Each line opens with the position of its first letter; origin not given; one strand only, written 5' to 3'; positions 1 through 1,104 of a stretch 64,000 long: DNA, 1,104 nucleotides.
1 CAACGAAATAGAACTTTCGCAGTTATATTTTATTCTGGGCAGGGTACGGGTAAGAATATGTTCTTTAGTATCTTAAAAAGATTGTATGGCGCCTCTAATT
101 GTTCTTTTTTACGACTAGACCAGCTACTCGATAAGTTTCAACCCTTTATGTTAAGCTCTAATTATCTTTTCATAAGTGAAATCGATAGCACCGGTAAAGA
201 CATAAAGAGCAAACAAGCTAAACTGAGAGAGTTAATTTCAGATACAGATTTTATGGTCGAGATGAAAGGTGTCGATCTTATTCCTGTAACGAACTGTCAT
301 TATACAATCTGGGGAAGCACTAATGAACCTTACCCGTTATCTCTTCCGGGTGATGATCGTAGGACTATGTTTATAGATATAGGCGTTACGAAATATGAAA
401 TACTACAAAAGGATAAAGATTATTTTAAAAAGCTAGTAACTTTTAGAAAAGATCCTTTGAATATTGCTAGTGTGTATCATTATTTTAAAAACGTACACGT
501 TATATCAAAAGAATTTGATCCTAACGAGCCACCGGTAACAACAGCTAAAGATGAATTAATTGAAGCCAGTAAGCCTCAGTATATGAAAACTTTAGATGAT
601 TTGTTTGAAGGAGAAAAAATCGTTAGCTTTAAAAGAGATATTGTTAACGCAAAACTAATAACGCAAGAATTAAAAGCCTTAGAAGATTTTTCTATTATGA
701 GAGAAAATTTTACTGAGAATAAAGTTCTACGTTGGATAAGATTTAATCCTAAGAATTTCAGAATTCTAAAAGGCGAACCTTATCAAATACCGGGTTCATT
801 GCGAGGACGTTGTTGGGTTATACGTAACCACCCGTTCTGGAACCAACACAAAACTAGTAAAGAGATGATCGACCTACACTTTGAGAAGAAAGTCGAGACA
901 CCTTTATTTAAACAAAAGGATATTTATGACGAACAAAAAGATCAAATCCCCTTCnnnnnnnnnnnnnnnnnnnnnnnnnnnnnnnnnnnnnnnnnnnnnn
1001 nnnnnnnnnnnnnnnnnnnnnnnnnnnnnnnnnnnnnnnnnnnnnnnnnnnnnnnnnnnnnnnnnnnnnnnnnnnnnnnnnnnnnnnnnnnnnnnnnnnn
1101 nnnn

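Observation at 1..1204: Window opens inside a mobile-element replication module with an SF3 primase-helicase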

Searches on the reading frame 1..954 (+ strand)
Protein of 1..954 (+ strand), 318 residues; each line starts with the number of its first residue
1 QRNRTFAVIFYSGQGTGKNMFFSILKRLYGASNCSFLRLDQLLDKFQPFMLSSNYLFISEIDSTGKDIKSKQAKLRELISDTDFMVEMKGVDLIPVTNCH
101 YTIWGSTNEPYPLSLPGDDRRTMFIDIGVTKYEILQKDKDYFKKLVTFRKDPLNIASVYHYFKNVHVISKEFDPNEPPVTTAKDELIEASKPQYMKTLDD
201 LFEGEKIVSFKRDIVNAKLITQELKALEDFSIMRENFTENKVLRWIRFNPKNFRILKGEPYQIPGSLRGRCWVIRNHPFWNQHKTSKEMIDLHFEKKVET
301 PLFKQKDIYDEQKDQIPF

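Call 7: search_protein_families(library=pfam, proteins=[window:1-954:+], max_evalue=1)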
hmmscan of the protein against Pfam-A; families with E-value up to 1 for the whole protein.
window:1-954:+ (318 aa): 2 families
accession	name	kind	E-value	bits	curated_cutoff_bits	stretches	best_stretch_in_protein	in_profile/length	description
PF19263.5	DUF5906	-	7.2e-14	52.8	27.6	1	10-121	1-114/114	Family of unknown function (DUF5906)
PF05272.17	VapE-like_dom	-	0.00099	19.1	25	1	6-136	52-178/217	Virulence-associated protein E-like domain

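Call 8: search_protein_families(library=phrogs, proteins=[window:1-954:+], max_evalue=1)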
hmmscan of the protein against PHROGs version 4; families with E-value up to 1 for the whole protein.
window:1-954:+ (318 aa): 5 families
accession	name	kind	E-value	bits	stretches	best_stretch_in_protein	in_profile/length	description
phrog_1156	-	DNA, RNA and nucleotide metabolism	6.4e-16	59.1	1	6-217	559-766/855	DNA primase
phrog_24712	-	unknown function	2.6e-08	33.2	1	12-145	479-610/801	-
phrog_1829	-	DNA, RNA and nucleotide metabolism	1.5e-07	30.9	1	6-190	505-682/772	DNA primase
phrog_7601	-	unknown function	0.019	15.4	1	8-110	23-121/289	-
phrog_2249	-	DNA, RNA and nucleotide metabolism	0.45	10.1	1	7-31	528-554/802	DNA primase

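Call 9: search_solved_structures(query=window:1-954:+, max_evalue=1, show_alignments=2)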
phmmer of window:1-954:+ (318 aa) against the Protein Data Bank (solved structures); distinct sequences matched with E-value up to 1: 3.
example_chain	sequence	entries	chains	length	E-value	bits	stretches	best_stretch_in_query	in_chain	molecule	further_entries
6k9e_A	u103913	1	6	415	3.7e-06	29.7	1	6-127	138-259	Primase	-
6k9c_A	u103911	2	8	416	3.7e-06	29.7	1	6-127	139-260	Primase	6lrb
1nn7_A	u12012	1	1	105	0.57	12.6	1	94-150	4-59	potassium channel Kv4.2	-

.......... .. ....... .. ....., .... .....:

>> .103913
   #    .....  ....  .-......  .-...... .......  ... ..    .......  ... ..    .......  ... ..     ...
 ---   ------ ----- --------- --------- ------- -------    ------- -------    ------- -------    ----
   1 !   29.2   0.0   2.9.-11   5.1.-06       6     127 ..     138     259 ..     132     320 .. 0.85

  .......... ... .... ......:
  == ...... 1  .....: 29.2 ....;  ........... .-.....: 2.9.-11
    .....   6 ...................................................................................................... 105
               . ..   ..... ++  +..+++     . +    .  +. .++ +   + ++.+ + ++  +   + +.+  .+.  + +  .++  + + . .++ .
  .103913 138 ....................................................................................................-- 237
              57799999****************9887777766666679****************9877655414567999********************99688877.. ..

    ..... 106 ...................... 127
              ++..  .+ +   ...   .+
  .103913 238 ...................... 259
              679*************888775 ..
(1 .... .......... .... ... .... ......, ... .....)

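Call 10: find_related_loci(query=window:1-954:+, collection=genome_contigs, flank=10000)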
Query window:1-954:+ (318 aa) in genome_contigs; peptide patterns used: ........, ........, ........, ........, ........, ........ (x = any residue, [..] = any of these).
35 stretches matched a pattern, but none encodes a relative of the query by tblastn (E <= 1e-3).

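Call 11: find_homologous_proteins(query=window:1-954:+)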
Query window:1-954:+ (318 aa): 14 proteins with E <= 0.001 among 596 candidates.
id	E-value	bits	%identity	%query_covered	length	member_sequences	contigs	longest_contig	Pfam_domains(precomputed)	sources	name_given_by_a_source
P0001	9.7e-179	611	88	94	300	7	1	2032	PF19263.6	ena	-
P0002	1.6e-162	558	81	94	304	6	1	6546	PF19263.6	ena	-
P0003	8.3e-120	418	64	92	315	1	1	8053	PF19263.6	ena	-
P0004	5.0e-106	373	67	74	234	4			-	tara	tara:strand:+ start:158 stop:862 length:705 start_codon:yes stop_codon:yes gene_type:complete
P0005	8.5e-106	372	62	85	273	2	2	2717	-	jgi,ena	jgi:hypothetical protein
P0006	8.1e-105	369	67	79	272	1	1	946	-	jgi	-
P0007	4.3e-81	291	58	74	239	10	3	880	-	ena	-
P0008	8.4e-79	283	57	74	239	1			-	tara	tara:strand:- start:262 stop:981 length:720 start_codon:yes stop_codon:yes gene_type:complete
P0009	2.0e-78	282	66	57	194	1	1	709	-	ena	-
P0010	8.9e-74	267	62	60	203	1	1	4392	PF19263.6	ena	-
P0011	2.3e-62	229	57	62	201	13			-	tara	tara:strand:- start:1050 stop:1655 length:606 start_codon:yes stop_codon:yes gene_type:complete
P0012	4.1e-57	212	53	62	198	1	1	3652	-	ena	-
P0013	3.1e-50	189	59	52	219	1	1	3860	-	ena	-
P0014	6.5e-27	113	57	31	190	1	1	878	PF08442.16,PF13549.12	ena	-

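Call 13: find_encoding_contigs(protein=P0002, flank=10000)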
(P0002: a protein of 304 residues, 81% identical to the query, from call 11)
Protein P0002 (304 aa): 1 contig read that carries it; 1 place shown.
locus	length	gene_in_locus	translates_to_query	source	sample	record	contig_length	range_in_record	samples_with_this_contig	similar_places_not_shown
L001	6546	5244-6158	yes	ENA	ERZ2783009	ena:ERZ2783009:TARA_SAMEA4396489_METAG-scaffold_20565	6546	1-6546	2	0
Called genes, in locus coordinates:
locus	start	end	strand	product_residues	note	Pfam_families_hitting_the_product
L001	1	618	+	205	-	?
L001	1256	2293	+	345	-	PF00589:Phage_integrase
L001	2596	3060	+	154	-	-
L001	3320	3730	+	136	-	-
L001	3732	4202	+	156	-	-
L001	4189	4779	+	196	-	-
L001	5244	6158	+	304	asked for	PF19263:DUF5906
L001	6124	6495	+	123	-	-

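Call 14: find_encoding_contigs(protein=P0003, flank=10000)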
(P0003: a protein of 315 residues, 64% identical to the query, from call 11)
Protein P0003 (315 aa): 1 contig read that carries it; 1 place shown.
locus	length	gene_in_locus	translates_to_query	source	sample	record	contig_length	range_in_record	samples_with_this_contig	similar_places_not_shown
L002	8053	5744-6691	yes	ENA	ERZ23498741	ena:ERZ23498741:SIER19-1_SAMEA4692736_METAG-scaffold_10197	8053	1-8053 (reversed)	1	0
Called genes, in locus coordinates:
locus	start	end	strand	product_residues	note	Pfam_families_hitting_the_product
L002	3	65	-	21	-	?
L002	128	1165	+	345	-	PF00589:Phage_integrase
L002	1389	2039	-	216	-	-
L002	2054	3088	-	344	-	-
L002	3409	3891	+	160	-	-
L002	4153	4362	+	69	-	-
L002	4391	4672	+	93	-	-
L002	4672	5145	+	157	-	-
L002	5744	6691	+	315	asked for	PF19263:DUF5906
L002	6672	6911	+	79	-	-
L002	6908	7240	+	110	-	-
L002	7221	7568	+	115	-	-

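Call 22: find_related_loci(query=window:1-954:+, collection=viral_contigs, flank=10000)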
Query window:1-954:+ (318 aa) in viral_contigs; peptide patterns used: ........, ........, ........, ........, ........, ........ (x = any residue, [..] = any of these).
1 stretches matched a pattern, but none encodes a relative of the query by tblastn (E <= 1e-3).

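Call 23: find_related_loci(query=window:1-954:+, collection=metagenome_contigs, flank=10000)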
Query window:1-954:+ (318 aa) in metagenome_contigs; peptide patterns used: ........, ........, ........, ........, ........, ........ (x = any residue, [..] = any of these).
48 stretches matched a pattern; 11 encode a relative of the query (tblastn E <= 1e-3); 11 distinct loci.
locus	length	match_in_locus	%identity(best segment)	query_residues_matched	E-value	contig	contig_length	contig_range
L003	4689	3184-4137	100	1-318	0e+0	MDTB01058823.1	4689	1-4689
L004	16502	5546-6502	91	1-318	0e+0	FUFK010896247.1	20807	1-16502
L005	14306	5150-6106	91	1-318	0e+0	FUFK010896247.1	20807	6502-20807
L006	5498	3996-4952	89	1-318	0e+0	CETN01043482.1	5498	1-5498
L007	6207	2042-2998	89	1-318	0e+0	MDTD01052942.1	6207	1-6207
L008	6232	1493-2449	89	1-318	0e+0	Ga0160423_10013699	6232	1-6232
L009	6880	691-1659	81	1-318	0e+0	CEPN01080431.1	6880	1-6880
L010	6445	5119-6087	81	1-318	0e+0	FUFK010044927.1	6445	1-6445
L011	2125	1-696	87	87-318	5e-147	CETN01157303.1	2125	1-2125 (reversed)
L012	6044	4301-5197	62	3-300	2e-128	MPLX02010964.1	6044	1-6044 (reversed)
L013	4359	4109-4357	95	1-83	9e-48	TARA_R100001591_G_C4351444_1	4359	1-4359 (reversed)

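Call 38: search_protein_families(library=pfam, proteins=[L003:2056-4137:+, L004:1293-2297:+, L003:362-856:+, L003:1028-1303:+, L003:1328-1594:+, L003:1596-2081:+], max_evalue=1)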
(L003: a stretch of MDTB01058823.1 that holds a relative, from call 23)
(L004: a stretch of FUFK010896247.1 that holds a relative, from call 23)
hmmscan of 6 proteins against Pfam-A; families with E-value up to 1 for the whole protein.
L003:2056-4137:+ (694 aa): 4 families
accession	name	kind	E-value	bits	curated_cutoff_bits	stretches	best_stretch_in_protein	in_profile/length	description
PF19263.5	DUF5906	-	2e-13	51.4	27.6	1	386-497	1-114/114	Family of unknown function (DUF5906)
PF05272.17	VapE-like_dom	-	0.0028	17.6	25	1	382-512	52-178/217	Virulence-associated protein E-like domain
PF19898.4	DUF6371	-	0.013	15.7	27.7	1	100-153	98-149/150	Domain of unknown function (DUF6371)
PF21889.1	TPR1-like_2nd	-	0.062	14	27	1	328-372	42-86/125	TPR1-like, CTLH-containing domain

L004:1293-2297:+ (335 aa): 4 families
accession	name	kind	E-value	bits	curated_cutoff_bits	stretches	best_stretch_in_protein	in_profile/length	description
PF00589.27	Phage_integrase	-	1e-24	87.7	27.1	1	168-325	2-171/172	Phage integrase family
PF24624.1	Int_N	-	0.00028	22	27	1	61-156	4-96/100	Phage integrase, N-terminal domain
PF14657.12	Arm-DNA-bind_4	-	0.01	15.9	22.3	1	11-47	2-46/47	Arm DNA-binding domain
PF23252.1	KH_PARP14_5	-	0.18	12.4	23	0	167-194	8-35/70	PARP14, fifth type I KH domain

L003:362-856:+ (165 aa): 2 families
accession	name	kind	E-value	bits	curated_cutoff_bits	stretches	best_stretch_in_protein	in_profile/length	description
PF20135.4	DUF6525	-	0.044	14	23.5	0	40-56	15-31/78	Family of unknown function (DUF6525)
PF04417.17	DUF501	-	0.45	10.9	23.8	1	61-114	51-102/139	Protein of unknown function (DUF501)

L003:1028-1303:+ (92 aa): 1 family
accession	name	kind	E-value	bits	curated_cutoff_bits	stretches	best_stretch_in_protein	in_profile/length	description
PF12728.13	HTH_17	-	0.27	11.9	27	1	39-82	8-49/51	Helix-turn-helix domain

L003:1328-1594:+ (89 aa): 1 family
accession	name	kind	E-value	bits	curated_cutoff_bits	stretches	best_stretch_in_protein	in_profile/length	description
PF01807.25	Zn_ribbon_DnaG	-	0.00035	20.8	24.9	1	35-85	25-72/98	CHC2 zinc finger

L003:1596-2081:+ (162 aa): 2 families
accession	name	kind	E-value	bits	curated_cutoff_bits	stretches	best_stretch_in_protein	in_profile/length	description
PF04363.17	DUF496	-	0.017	15.7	23.2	1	14-81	18-85/93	Protein of unknown function (DUF496)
PF19810.5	HFX_2341_N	-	0.15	12.9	30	1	86-137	39-89/120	HFX_2341-like, N-terminal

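Call 39: search_protein_families(library=phrogs, proteins=[L003:2056-4137:+, L004:1293-2297:+, L003:362-856:+, L003:1028-1303:+, L003:1328-1594:+, L003:1596-2081:+], max_evalue=0.1)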
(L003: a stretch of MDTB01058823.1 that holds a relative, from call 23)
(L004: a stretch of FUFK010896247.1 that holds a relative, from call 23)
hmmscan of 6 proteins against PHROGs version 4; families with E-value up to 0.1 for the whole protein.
L003:2056-4137:+ (694 aa): 5 families
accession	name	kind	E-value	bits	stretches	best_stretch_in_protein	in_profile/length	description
phrog_1156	-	DNA, RNA and nucleotide metabolism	5e-19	69.3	1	333-589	515-766/855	DNA primase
phrog_4762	-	unknown function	7.1e-12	45.1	2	77-157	70-151/822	-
phrog_24712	-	unknown function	1.2e-08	34.3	1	355-521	447-610/801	-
phrog_9765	-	DNA, RNA and nucleotide metabolism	8e-05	21.8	1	287-590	530-841/939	DNA primase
phrog_7601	-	unknown function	0.048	14.1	1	384-486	23-121/289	-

L004:1293-2297:+ (335 aa): 10 families
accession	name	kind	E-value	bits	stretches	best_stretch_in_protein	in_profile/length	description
phrog_1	-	integration and excision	2.3e-59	203.2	1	8-331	121-444/611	integrase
phrog_216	-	integration and excision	6.6e-27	95.4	1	144-332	31-234/301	integrase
phrog_35951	-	unknown function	1.7e-07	32.6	1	265-330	6-70/97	-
phrog_22184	-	unknown function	4.8e-06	27.3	1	23-152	35-160/254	-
phrog_11531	-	integration and excision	1.6e-05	25.9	1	5-140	4-134/144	integrase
phrog_7244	-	integration and excision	3.4e-05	24.2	1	76-217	86-226/263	integrase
phrog_25190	-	integration and excision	0.0041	18.4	1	281-330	47-97/109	integrase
phrog_99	-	DNA, RNA and nucleotide metabolism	0.0048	17.6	1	4-78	220-292/383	HNH endonuclease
phrog_26960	-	unknown function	0.022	16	1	14-126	27-136/146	-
phrog_4578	-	DNA, RNA and nucleotide metabolism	0.074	14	0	5-43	75-114/130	HNH endonuclease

L003:362-856:+ (165 aa): 0 families

L003:1028-1303:+ (92 aa): 1 family
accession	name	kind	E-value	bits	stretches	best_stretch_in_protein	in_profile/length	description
phrog_668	-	DNA, RNA and nucleotide metabolism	0.055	14.1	1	26-86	57-116/181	HTH DNA binding protein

L003:1328-1594:+ (89 aa): 4 families
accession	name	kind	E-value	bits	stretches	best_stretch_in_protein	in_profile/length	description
phrog_6088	-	DNA, RNA and nucleotide metabolism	5.8e-08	32.6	1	37-87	17-68/772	DNA primase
phrog_360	-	DNA, RNA and nucleotide metabolism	0.00018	22.6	1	41-74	29-59/133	DNA primase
phrog_26824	-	unknown function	0.038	13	1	44-79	28-64/868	-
phrog_6444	-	DNA, RNA and nucleotide metabolism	0.074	12.8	1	35-73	29-64/577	DNA primase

L003:1596-2081:+ (162 aa): 1 family
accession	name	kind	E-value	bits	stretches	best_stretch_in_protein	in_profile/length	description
phrog_31837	-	unknown function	0.079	13.8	0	151-160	13-22/44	-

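Call 44: search_dna_similar(query=L004:1293-2297:+, collection=phages, mode=protein, max_rows=25)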
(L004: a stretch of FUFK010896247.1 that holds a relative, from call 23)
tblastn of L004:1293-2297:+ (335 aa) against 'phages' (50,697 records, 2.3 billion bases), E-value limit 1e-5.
Records with a match: 304; places in all: 307; records where one place covers at least 80% of the query: 171.
Best place of each record, by identity: <60% 304.
By first word of the organism name: Salmonella 72; Pseudomonas 33; Klebsiella 33; Burkholderia 24; Escherichia 19; Ralstonia 17; Mannheimia 12; Enterobacteria 11; Streptococcus 11; Acinetobacter 10; and 27 more.
By host as written in the record: - 43; Pseudomonas aeruginosa 20; Klebsiella pneumoniae 20; Salmonella sp. 11; Salmonella enterica 11; Salmonella enterica subsp. enterica serovar Typhimurium 8; Pseudomonas aeruginosa PA14 6; Ralstonia solanacearum 6; and 118 more.
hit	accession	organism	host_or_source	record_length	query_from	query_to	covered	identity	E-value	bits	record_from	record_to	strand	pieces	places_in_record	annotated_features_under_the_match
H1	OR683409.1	Pseudomonas phage Shamal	Pseudomonas aeruginosa F002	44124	1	331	99%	31.0%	3e-27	118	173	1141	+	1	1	integrase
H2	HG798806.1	Pseudomonas phage vB_PaeP_Tr60_Ab31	Pseudomonas aeruginosa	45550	1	331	99%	31.0%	6e-27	117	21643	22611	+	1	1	Site-specific DNA recombinase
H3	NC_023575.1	Pseudomonas phage vB_PaeP_Tr60_Ab31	Pseudomonas aeruginosa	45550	1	331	99%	31.0%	6e-27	117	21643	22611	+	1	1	site-specific integrase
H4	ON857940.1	Pseudomonas phage vB_PeaS_FBPa47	Pseudomonas sp.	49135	1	331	99%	31.0%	1e-26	116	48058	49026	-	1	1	integrase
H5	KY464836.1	Ralstonia phage RS-PI-1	Ralstonia solanacearum TB15-14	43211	7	331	97%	31.4%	1e-33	137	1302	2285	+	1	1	shufflon-specific DNA recombinase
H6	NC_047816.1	Ralstonia phage RS-PI-1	Ralstonia solanacearum TB15-14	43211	7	331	97%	31.4%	1e-33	137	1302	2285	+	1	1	integrase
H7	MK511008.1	Pseudomonas phage vB_Pae_CF124b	Pseudomonas aeruginosa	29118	1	331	99%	30.7%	2e-26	115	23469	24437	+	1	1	shufflon-specific DNA recombinase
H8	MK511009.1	Pseudomonas phage vB_Pae_CF136b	Pseudomonas aeruginosa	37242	1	331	99%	30.7%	2e-26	115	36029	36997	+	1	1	shufflon-specific DNA recombinase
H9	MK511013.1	Pseudomonas phage vB_Pae_BR161a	Pseudomonas aeruginosa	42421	1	331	99%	30.7%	2e-26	115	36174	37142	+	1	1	shufflon-specific DNA recombinase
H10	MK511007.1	Pseudomonas phage vB_Pae_CF121b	Pseudomonas aeruginosa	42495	1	331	99%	30.7%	2e-26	115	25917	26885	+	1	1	shufflon-specific DNA recombinase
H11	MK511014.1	Pseudomonas phage vB_Pae_BR243a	Pseudomonas aeruginosa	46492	1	331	99%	30.7%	2e-26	115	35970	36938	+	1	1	shufflon-specific DNA recombinase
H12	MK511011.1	Pseudomonas phage vB_Pae_CF213a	Pseudomonas aeruginosa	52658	1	331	99%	30.7%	2e-26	115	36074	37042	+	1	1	shufflon-specific DNA recombinase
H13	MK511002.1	Pseudomonas phage vB_Pae_CF57a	Pseudomonas aeruginosa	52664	1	331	99%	30.7%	2e-26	115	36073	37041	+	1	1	shufflon-specific DNA recombinase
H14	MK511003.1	Pseudomonas phage vB_Pae_CF65a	Pseudomonas aeruginosa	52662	1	331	99%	30.7%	2e-26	115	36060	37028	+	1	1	shufflon-specific DNA recombinase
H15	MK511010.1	Pseudomonas phage vB_Pae_CF177c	Pseudomonas aeruginosa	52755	1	331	99%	30.7%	2e-26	115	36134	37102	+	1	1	shufflon-specific DNA recombinase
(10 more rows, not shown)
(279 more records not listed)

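Call 45: search_dna_similar(query=L003:2056-4137:+, collection=phages, mode=protein, max_rows=25)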
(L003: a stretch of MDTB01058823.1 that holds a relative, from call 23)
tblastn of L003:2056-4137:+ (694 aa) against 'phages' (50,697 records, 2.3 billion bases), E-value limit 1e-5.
Records with a match: 143; places in all: 143; records where one place covers at least 80% of the query: 0.
Best place of each record, by identity: <60% 143.
By first word of the organism name: Vibrio 40; Klebsiella 37; Pseudomonas 13; Stenotrophomonas 11; Bordetella 9; Xanthomonas 8; Escherichia 4; Pectobacterium 4; Serratia 3; Burkholderia 2; and 11 more.
By host as written in the record: Klebsiella pneumoniae 28; - 26; Bordetella bronchiseptica ATCC 10580 9; Vibrio cholerae 2095 9; Pseudomonas aeruginosa 8; Vibrio cholerae 7; Escherichia coli 4; Xanthomonas arboricola pv. juglandis IVIA 1317-1a 4; and 30 more.
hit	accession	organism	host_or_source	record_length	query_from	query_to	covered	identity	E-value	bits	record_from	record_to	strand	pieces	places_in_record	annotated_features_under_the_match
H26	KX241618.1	Xanthomonas phage Xoo-sp2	Xanthomonas oryzae pv. oryzae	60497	59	521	67%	22.7%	1e-10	71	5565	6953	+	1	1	integrase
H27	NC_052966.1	Xanthomonas phage Xoo-sp2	Xanthomonas oryzae pv. oryzae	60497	59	521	67%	22.7%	1e-10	71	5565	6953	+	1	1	DNA primase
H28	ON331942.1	Stenotrophomonas phage vB_Sm_QDWS359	Stenotrophomonas maltophilia SM102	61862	59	521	67%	22.3%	3e-9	67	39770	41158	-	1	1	bifunctional DNA primase/polymerase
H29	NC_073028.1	Stenotrophomonas phage vB_Sm_QDWS359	Stenotrophomonas maltophilia SM102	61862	59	521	67%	22.3%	3e-9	67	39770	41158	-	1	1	bifunctional DNA primase/polymerase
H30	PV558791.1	Variovorax phage VBv52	Variovorax boronicumulans DSM 21722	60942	59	521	67%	21.9%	3e-8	64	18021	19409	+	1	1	record has no annotation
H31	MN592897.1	Vibrio phage MZH0603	Vibrio variabilis R-40492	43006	257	652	57%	25.4%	3e-13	80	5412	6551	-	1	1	coil containing protein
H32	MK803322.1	Pseudomonas phage RSP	Pseudomonas aeruginosa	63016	302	650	50%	27.6%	1e-13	81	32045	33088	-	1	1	putative primase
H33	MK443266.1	Pseudomonas phage RSP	Pseudomonas aeruginosa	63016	302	650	50%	27.6%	1e-13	81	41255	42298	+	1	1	record has no annotation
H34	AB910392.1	Pseudomonas phage KPP23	Pseduomonas aeruginosa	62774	302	650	50%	27.6%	2e-13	81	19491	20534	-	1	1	putative primase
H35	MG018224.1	Stenotrophomonas phage DLP4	Stenotrophomonas maltophilia D1585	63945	147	521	54%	22.9%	4e-9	66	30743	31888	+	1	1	primase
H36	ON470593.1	Escherichia phage vB_EcoM-683R1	Escherichia coli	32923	238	595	52%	23.9%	7e-12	75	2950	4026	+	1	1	hypothetical protein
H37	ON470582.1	Escherichia phage vB_EcoM-689R2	Escherichia coli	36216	238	595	52%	23.9%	7e-12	75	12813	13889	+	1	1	hypothetical protein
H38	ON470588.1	Escherichia phage vB_EcoM-611R5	Escherichia coli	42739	238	595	52%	23.9%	7e-12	75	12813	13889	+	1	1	hypothetical protein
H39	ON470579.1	Escherichia phage vB_EcoM-606R2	Escherichia coli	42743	238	595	52%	23.9%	7e-12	75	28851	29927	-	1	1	hypothetical protein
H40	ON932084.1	Xanthomonas phage vB_Xar_IVIA-DoCa10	Xanthomonas arboricola pv. juglandis ...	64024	147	500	51%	22.9%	5e-9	66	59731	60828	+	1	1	bifunctional DNA primase/polymerase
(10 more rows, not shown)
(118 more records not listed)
